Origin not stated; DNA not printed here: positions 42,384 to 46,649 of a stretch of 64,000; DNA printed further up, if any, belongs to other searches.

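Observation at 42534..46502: Epsilon-poly-lysine-synthetase-type (Pls-like) membrane NRPS in an AT-rich Bacteroidota genome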

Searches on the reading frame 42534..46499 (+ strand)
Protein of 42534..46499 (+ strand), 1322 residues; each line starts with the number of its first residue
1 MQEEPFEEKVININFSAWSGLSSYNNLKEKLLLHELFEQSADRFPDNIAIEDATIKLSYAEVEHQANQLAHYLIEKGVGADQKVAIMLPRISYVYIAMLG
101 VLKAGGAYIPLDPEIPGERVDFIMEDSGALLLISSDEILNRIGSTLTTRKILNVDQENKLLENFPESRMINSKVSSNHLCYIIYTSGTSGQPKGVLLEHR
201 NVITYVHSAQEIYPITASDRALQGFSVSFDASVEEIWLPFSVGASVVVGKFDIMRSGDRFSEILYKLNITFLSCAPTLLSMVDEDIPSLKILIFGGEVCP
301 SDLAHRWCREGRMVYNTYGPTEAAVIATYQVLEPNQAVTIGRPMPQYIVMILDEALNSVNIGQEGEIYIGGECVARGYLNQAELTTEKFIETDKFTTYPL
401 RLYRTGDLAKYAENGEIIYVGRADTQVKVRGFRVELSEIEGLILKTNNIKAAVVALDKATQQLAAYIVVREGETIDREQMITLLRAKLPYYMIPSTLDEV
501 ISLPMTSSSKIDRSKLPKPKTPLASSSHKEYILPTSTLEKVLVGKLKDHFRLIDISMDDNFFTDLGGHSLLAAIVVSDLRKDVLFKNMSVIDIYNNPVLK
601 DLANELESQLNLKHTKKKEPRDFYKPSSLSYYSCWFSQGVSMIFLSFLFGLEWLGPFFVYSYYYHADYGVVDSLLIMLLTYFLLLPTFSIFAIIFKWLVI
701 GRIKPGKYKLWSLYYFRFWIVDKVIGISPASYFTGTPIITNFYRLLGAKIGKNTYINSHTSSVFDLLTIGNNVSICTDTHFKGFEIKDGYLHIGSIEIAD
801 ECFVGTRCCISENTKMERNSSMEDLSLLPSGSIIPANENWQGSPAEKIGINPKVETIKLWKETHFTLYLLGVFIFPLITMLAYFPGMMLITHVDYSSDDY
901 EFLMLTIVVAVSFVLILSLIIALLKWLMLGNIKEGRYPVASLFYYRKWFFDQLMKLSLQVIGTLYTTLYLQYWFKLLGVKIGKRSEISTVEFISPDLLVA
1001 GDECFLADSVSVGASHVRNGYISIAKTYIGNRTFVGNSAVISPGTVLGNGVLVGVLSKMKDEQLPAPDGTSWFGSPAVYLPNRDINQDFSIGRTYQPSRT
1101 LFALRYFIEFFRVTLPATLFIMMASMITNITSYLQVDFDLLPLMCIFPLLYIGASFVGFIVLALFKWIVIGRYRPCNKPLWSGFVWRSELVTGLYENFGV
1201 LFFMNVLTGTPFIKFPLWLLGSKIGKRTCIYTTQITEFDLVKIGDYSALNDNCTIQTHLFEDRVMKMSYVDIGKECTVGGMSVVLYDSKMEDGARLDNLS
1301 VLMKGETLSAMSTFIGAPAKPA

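Call 3: search_protein_families(library=ncbifam, proteins=[window:42534-46499:+], max_evalue=0.01)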
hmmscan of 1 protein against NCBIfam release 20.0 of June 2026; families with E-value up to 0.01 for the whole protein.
window:42534-46499:+ (1322 aa): 122 families (the best 25 are shown)
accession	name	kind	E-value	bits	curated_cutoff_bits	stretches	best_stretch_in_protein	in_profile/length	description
TIGR02353.1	NRPS_term_dom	equivalog_domain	2.3e-182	608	423.1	1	638-1319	3-695/695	Pls/PosA family non-ribosomal peptide synthetase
TIGR01733.1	AA-adenyl-dom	subfamily_domain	4.1e-119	398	317.4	1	58-454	1-409/409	amino acid adenylation domain-containing protein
NF004282.0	PRK05691.1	subfamily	5.8e-119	397.6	4090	1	28-606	1128-1705/4334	non-ribosomal peptide synthase/polyketide synthase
NF041803.1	NRPS_SolG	exception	2.2e-114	383.2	2200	1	32-604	562-1153/1163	solanimycin non-ribosomal peptide synthetase SolG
NF047350.1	aureusi_NRPS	equivalog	5.3e-109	365.2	2500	1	31-610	1434-1994/2373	aureusimine non-ribosomal peptide synthetase AusA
NF038078.1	NRPS_MxcG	equivalog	1.5e-102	343.9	2300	1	35-611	460-1046/1442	myxochelin non-ribosomal peptide synthetase MxcG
NF007605.2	PRK10252.1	equivalog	6e-85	285.7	2400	1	33-583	456-1019/1292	enterobactin non-ribosomal peptide synthetase EntF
NF003417.0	PRK04813.1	subfamily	2.8e-80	270.3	476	1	36-517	8-500/505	D-alanine--poly(phosphoribitol) ligase subunit DltA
TIGR01734.1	D-ala-DACP-lig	equivalog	2.1e-78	264.1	559.85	1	37-516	6-498/504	D-alanine--poly(phosphoribitol) ligase subunit DltA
NF004837.0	PRK06187.1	subfamily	1.6e-69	234.6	476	1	29-516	6-518/531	long-chain-fatty-acid--CoA ligase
TIGR03098.1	ligase_PEP_1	hypoth_equivalog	2e-67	227.8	592.35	1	32-516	1-514/517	acyl-CoA ligase (AMP-forming), exosortase A system-associated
NF052269.1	Staph_lig_FadD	equivalog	6.6e-52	176.5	650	1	47-518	16-491/499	long-chain-fatty-acid--CoA ligase FadD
NF006182.0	PRK08316.1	subfamily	3.6e-48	164.3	663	1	31-514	11-511/523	fatty acyl-CoA synthetase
TIGR03443.1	alpha_am_amid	equivalog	4.7e-48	163.4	1030.1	3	182-471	420-751/1390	L-aminoadipate-semialdehyde dehydrogenase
NF005801.1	PRK07656.1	equivalog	8e-46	156.7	657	1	35-516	5-499/500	FadD3 family acyl-CoA ligase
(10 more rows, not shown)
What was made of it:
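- On Pls/PosA family (cationic homo-poly-amino-acid synthetases): 608 bits against a cutoff of 423.1; aa 638-1319 cover model positions 3-695 of 695 (call 3). TIGR01733 at 398 bits against 317 (call 3).
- Checked: TIGR01733 matches over 1-409/409 at 398 bits against a cutoff of 317 (call 3).
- TIGR02353 matches full length above the curated cutoff, and TIGR01733 is also above cutoff (call 3). The C-terminal domain matches the family model end to end (call 3).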

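Call 4: search_protein_families(library=pfam, proteins=[window:42534-46499:+], max_evalue=0.01)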
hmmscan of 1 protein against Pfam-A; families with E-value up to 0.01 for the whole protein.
window:42534-46499:+ (1322 aa): 6 families
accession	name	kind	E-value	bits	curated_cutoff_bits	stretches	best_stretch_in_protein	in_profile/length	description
PF00501.34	AMP-binding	-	3.4e-81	273.4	29.9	1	37-379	1-384/384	AMP-binding enzyme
PF00132.30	Hexapep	-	2.7e-08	33.6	27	1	1027-1054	2-29/36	Bacterial transferase hexapeptide (six repeats)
PF25084.1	LbH_EIF2B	-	1.7e-07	31.6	54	0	981-1054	24-100/105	EIF2B subunit epsilon LbH domain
PF13193.12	AMP-binding_C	-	0.00012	23.4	24.5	1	438-510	1-76/76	AMP-binding enzyme C-terminal domain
PF00550.31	PP-binding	-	0.00019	22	20.8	1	553-604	16-65/67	Phosphopantetheine attachment site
PF21711.3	DCTN5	-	0.00026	21.2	40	0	1240-1297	84-135/182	Dynactin subunit 5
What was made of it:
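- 44190..44345 (+): Carrier (thiolation) domain, aa 553-604. The phosphopantetheine-attachment Ser569 is at nt 44238-44240. Pfam PP-binding at 22.0 bits against 20.8 (call 4).
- On Pls/PosA family (cationic homo-poly-amino-acid synthetases): Pfam AMP-binding at 273 bits (call 4). PP-binding at 22.0 bits against 20.8 (call 4). No Pfam Condensation or Thioesterase hit (call 4). Pfam Hexapep (call 4).
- Checked: PP-binding passes Pfam's threshold narrowly, 22.0 against 20.8 bits (call 4). Pfam gives no Condensation or Thioesterase hit (call 4).
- Pfam finds AMP-binding, PP-binding and Hexapep, and no C or TE domain (call 4).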

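Call 5: search_solved_structures(query=window:42534-46499:+, max_evalue=0.001)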
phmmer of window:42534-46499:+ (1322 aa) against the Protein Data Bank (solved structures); distinct sequences matched with E-value up to 0.001: 222 (the best 60 are shown).
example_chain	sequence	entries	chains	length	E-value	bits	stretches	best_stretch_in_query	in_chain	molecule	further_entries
6mfz_A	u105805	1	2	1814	3.2e-170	571.6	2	33-627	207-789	Linear gramicidin synthase subunit A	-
9be3_A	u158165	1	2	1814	7.2e-170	570.4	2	33-609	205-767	Linear gramicidin synthase subunit A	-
9meh_A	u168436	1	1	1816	7.3e-170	570.4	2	33-609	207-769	Linear gramicidin synthase subunit A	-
9be4_A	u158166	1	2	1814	2.6e-169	568.6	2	33-609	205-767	Linear gramicidin synthase subunit A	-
6mfy_A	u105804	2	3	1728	3.1e-165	555.1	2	33-627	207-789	Linear gramicidin synthase subunit A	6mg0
8xjz_C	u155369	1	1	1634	8.7e-121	407.8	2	41-516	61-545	Peptide synthetase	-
5u89_A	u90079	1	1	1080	3.7e-105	356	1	35-636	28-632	Amino acid adenylation domain protein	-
8jbr_A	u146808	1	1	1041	2.4e-103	350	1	33-604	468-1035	McyA protein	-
9bfd_A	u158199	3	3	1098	6.4e-99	335.4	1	33-605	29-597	Tyrocidine synthase 1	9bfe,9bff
1amu_A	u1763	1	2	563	1.9e-94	320.5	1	32-544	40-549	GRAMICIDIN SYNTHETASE 1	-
9bfd_B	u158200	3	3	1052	3e-93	316.6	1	32-607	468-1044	Tyrocidine synthase 2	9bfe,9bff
4d4g_A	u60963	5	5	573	3.6e-90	306.4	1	30-536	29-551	APNAA1 | APNA A1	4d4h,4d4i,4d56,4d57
8hlk_A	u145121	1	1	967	3.5e-88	299.8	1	32-520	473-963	Microcystin synthetase B (Fragment)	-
6mfx_A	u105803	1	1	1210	1.1e-86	294.9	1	33-629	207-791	Linear gramicidin synthase subunit A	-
6mfw_A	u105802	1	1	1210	2.2e-86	293.8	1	33-627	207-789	Linear gramicidin synthase subunit A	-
7wew_A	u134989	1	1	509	1e-70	242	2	180-519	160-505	Epsilon-poly-L-lysine synthase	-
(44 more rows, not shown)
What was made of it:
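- Closest known: Epsilon-poly-L-lysine synthetase Pls of Streptomyces albulus. Different: The A domain scores 242 bits against 7wew (call 5).
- Closest known: Canonical multi-domain NRPS modules. Same: Top PDB sequence hits are LgrA, McyA, TycA and GrsA (call 5).
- Taken on its own, the A domain scores higher against canonical NRPS A domains (GrsA 320 bits, 5u89 356 bits) than against the S. albulus Pls A domain 7wew (242 bits) (call 5).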

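Call 7: find_homologous_proteins(query=window:42534-46499:+, max_evalue=1e-20)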
Query window:42534-46499:+ (1322 aa): 7995 proteins with E <= 1e-20 among 8000 candidates; the best 120 are listed.
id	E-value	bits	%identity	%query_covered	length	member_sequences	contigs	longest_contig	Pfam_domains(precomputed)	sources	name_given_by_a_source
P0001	0.0e+0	2815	93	100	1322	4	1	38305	PF00132.31,PF00501.35,PF25087.2,PF25084.2,PF21711.4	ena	-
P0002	0.0e+0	2518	83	99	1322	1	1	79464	PF00550.32,PF00132.31,PF00501.35,PF25087.2,PF25084.2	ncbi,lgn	ncbi:MAG: Pls/PosA family non-ribosomal peptide synthetase [Bacteroidales bacterium]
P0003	0.0e+0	2488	82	99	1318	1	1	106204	PF00132.31,PF00501.35,PF13193.13,PF25087.2,PF25084.2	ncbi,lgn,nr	ncbi:MAG: amino acid adenylation domain-containing protein [Bacteroidetes bacterium]|nr:amino acid a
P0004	0.0e+0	2457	80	99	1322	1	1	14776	PF00550.32,PF00132.31,PF00501.35,PF13193.13,PF25087.2,PF25084.2,PF21711.4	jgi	jgi:non-ribosomal peptide synthetase-like protein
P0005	0.0e+0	2456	80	100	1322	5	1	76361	PF00550.32,PF00132.31,PF00501.35,PF13193.13,PF25087.2,PF25084.2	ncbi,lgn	-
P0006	0.0e+0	2422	79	100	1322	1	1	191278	PF00550.32,PF00132.31,PF00501.35,PF13193.13,PF25087.2,PF25084.2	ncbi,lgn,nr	ncbi:MAG: amino acid adenylation domain-containing protein [Bacteroidetes bacterium]|nr:amino acid a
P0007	0.0e+0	2415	78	100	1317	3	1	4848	PF14602.13,PF00132.31,PF00501.35,PF13193.13,PF25087.2,PF25084.2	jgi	-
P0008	0.0e+0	2391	78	100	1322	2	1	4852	PF00550.32,PF00132.31,PF00501.35,PF25087.2,PF25084.2,PF21711.4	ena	-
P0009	0.0e+0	2351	76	99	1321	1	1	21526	PF00550.32,PF00132.31,PF00501.35,PF13193.13,PF25087.2,PF25084.2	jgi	jgi:non-ribosomal peptide synthetase-like protein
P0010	0.0e+0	2346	78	98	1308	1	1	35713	PF00132.31,PF00501.35,PF13193.13,PF25087.2,PF25084.2,PF21711.4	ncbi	-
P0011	0.0e+0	2292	74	100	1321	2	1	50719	PF00132.31,PF00501.35,PF13193.13,PF25087.2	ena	-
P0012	0.0e+0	2249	73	99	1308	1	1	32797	PF00550.32,PF14602.13,PF00132.31,PF00501.35,PF25087.2,PF25084.2,PF21711.4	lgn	-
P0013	0.0e+0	2246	74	99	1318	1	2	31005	PF00550.32,PF00132.31,PF00501.35,PF13193.13,PF25087.2,PF25084.2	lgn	-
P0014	0.0e+0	2164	71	99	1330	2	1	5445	PF14602.13,PF00132.31,PF00501.35,PF13193.13,PF25087.2,PF25084.2,PF21711.4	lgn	-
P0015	0.0e+0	2162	71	99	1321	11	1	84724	PF00550.32,PF00132.31,PF00501.35,PF13193.13,PF25087.2,PF25084.2,PF21711.4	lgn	-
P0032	0.0e+0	1994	67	98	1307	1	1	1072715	PF00550.32,PF00132.31,PF00501.35,PF13193.13,PF25087.2,PF25084.2,PF21711.4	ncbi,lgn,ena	-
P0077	0.0e+0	1953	66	97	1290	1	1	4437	PF00550.32,PF00132.31,PF00501.35,PF13193.13,PF25084.2,PF21711.4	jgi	jgi:non-ribosomal peptide synthetase-like protein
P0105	0.0e+0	1942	66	98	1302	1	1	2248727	PF00132.31,PF00501.35,PF13193.13,PF25084.2,PF21711.4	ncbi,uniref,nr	ncbi:Pls/PosA family non-ribosomal peptide synthetase [Microbacter margulisiae]|uniref:Non-ribosomal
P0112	0.0e+0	1939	66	98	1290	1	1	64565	PF00550.32,PF00132.31,PF00501.35,PF13193.13,PF21711.4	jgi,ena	-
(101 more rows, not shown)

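Call 15: find_encoding_contigs(protein=P0002, flank=8000, max_places=2)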
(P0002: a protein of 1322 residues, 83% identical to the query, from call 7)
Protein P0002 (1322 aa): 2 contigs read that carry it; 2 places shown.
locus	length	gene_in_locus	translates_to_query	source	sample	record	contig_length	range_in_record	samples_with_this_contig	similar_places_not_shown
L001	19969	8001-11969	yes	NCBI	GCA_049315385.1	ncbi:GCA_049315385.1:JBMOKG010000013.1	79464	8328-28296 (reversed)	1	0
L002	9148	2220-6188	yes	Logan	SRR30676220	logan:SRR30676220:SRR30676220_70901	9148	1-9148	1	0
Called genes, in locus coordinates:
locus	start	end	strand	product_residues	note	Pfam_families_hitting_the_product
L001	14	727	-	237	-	-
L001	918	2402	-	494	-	PF01943:Polysacc_synt, PF13440:Polysacc_synt_3 (weak)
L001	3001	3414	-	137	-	-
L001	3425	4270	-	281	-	PF00582:Usp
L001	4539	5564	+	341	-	PF05496:RuvB_N, PF00004:AAA, PF07728:AAA_5 (faint), PF17864:AAA_lid_4, PF05491:WHD_RuvB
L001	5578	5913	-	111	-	PF09951:Imm33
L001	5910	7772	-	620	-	PF02310:B12-binding (weak), PF04055:Radical_SAM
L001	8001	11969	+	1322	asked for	PF00501:AMP-binding, PF00550:PP-binding (weak), PF00132:Hexapep (faint), PF25084:LbH_EIF2B (faint), PF25087:GMPPB_C (faint)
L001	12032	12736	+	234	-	PF20260:PUA_4, PF04452:Methyltrans_RNA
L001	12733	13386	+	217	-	PF13709:DUF4159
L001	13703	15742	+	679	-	PF13448:DUF4114, PF16130:DUF4842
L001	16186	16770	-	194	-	PF00265:TK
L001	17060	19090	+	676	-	-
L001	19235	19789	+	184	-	PF03352:Adenine_glyco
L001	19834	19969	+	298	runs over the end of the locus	PF00892:EamA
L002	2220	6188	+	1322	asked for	PF00501:AMP-binding, PF00550:PP-binding (weak), PF00132:Hexapep (faint), PF25084:LbH_EIF2B (faint), PF25087:GMPPB_C (faint)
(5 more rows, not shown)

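Call 16: find_encoding_contigs(protein=P0105, flank=8000, max_places=2)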
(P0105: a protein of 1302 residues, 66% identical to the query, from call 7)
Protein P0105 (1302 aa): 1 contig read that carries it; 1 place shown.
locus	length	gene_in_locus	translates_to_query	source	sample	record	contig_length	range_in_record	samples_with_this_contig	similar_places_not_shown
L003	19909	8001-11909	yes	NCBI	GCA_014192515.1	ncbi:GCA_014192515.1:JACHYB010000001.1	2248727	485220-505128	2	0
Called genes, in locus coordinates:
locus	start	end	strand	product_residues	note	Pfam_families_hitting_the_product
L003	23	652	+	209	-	PF02308:MgtC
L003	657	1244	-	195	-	PF03352:Adenine_glyco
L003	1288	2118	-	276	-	PF13489:Methyltransf_23, PF08241:Methyltransf_11, PF08242:Methyltransf_12 (faint), PF13847:Methyltransf_31 (weak)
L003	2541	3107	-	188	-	PF01812:5-FTHF_cyc-lig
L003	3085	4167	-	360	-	PF01370:Epimerase, PF16363:GDP_Man_Dehyd (weak), PF01370:Epimerase (weak)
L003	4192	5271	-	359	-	PF01370:Epimerase, PF02719:Polysacc_synt_2 (weak), PF04321:RmlD_sub_bind (weak), PF16363:GDP_Man_Dehyd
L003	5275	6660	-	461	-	PF02878:PGM_PMM_I, PF02879:PGM_PMM_II, PF02880:PGM_PMM_III, PF00408:PGM_PMM_IV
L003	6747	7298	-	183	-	PF16109:DUF4827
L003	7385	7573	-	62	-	-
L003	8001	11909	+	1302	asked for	PF00501:AMP-binding, PF00132:Hexapep (faint), PF13193:AMP-binding_C (weak), PF21711:DCTN5 (faint), PF25084:LbH_EIF2B (faint)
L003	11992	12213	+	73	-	-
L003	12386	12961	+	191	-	PF07638:Sigma70_ECF (faint), PF04542:Sigma70_r2, PF08281:Sigma70_r4_2, PF04545:Sigma70_r4, PF22233:PhyR_sigma-like (weak)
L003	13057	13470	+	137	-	PF13490:zf-HC2 (weak)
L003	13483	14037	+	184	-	PF13801:Metal_resist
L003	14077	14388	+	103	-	PF27309:MJ0753_N (faint)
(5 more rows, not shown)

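Call 17: find_encoding_contigs(protein=P0032, flank=8000, max_places=2)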
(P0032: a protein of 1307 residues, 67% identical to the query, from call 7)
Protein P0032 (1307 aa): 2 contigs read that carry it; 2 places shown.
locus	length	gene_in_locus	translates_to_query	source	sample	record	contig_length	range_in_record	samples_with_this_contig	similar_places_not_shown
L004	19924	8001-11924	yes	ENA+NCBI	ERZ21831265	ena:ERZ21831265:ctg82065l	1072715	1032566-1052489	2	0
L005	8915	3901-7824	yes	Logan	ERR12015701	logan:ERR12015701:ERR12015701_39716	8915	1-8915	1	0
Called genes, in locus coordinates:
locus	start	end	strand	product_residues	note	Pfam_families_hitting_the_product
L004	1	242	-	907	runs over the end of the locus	PF00072:Response_reg, PF00989:PAS (weak), PF13188:PAS_8 (weak), PF13426:PAS_9, PF08447:PAS_3, PF00989:PAS, PF13426:PAS_9, PF02518:HATPase_c, +2 more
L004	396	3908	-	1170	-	PF10114:PocR, PF08447:PAS_3, PF13426:PAS_9, PF08448:PAS_4, PF00989:PAS, PF08448:PAS_4, PF13426:PAS_9, PF08447:PAS_3, +4 more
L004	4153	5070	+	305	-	-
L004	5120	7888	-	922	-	PF00246:Peptidase_M14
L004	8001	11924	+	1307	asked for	PF00501:AMP-binding, PF00132:Hexapep (faint), PF13193:AMP-binding_C (weak), PF00550:PP-binding (weak), PF21711:DCTN5 (faint), PF25084:LbH_EIF2B (faint), PF25087:GMPPB_C (faint)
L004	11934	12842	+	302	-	PF13593:SBF_like, PF01758:SBF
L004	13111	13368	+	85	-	-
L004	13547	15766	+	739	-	PF06452:CBM9_1 (weak), PF19313:DUF5916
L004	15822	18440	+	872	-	PF22666:Glyco_hydro_2_N2, PF17753:Ig_mannosidase (faint), PF00703:Glyco_hydro_2, PF02836:Glyco_hydro_2_C, PF17786:Mannosidase_ig (faint), PF18368:Ig_GlcNase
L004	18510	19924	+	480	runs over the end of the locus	PF06824:Glyco_hydro_125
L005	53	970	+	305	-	-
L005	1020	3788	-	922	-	PF00246:Peptidase_M14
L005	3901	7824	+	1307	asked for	PF00501:AMP-binding, PF00132:Hexapep (faint), PF13193:AMP-binding_C (weak), PF00550:PP-binding (weak), PF21711:DCTN5 (faint), PF25084:LbH_EIF2B (faint), PF25087:GMPPB_C (faint)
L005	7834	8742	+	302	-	PF13593:SBF_like, PF01758:SBF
